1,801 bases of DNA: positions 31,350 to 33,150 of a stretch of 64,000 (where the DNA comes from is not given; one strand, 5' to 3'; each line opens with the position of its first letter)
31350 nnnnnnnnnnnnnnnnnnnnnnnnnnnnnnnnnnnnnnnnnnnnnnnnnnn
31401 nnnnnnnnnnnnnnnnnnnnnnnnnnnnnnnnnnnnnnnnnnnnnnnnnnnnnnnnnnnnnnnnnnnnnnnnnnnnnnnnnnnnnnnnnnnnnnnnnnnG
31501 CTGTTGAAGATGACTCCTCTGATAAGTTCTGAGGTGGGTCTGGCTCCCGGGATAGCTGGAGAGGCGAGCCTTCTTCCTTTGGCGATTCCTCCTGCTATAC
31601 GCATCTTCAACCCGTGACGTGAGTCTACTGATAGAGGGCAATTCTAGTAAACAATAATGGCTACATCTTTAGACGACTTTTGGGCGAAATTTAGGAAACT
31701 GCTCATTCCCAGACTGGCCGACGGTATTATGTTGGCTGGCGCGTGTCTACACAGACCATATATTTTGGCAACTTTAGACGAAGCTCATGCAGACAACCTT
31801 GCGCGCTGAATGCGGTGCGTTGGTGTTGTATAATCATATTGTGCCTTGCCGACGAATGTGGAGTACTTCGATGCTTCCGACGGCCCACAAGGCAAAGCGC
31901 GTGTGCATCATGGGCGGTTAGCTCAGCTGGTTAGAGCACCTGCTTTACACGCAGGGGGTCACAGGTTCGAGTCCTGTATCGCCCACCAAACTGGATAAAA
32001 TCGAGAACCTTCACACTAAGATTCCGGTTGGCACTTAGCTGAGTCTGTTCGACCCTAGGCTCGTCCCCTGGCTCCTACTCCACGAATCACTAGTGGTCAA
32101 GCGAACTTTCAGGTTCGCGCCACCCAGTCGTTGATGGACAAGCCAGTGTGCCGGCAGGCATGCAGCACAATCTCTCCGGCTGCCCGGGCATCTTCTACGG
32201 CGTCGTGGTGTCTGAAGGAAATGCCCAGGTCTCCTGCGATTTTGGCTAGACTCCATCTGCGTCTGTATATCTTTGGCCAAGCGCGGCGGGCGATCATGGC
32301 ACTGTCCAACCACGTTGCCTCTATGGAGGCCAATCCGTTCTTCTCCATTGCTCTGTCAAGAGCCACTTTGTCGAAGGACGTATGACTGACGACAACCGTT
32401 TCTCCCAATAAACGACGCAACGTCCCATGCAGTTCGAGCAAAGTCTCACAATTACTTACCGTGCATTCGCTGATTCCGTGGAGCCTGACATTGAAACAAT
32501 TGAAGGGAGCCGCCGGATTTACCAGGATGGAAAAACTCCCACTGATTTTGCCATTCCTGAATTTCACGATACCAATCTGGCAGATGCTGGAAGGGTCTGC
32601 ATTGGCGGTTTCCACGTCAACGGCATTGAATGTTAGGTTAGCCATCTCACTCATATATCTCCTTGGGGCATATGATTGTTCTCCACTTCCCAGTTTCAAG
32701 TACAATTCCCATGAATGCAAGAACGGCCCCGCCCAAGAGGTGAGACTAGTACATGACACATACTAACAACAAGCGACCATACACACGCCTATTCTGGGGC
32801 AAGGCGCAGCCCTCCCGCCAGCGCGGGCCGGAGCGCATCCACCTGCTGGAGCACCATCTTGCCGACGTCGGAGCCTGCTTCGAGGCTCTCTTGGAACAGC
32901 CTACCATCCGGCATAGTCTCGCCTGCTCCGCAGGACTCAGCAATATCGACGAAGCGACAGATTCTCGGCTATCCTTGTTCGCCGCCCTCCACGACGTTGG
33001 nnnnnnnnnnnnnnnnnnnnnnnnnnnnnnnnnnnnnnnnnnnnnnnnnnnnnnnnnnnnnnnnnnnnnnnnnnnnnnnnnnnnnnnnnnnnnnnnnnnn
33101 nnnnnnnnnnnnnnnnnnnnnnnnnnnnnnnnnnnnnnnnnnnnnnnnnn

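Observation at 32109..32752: Stand-alone DEDDh (DnaQ-like) exonuclease divergently paired with cas3: candidate prespacer trimmer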

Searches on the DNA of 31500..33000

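Call 67: search_rna_families(source=window, start=31500, end=33000, threshold=evalue, max_evalue=1)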
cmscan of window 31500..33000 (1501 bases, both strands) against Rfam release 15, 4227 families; matches with E-value up to 1: 1.
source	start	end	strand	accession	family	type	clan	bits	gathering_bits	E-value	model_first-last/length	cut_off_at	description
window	31912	31985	+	RF00005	tRNA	Gene; tRNA;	CL00001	70.6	29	4.9e-15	1-71/71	no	tRNA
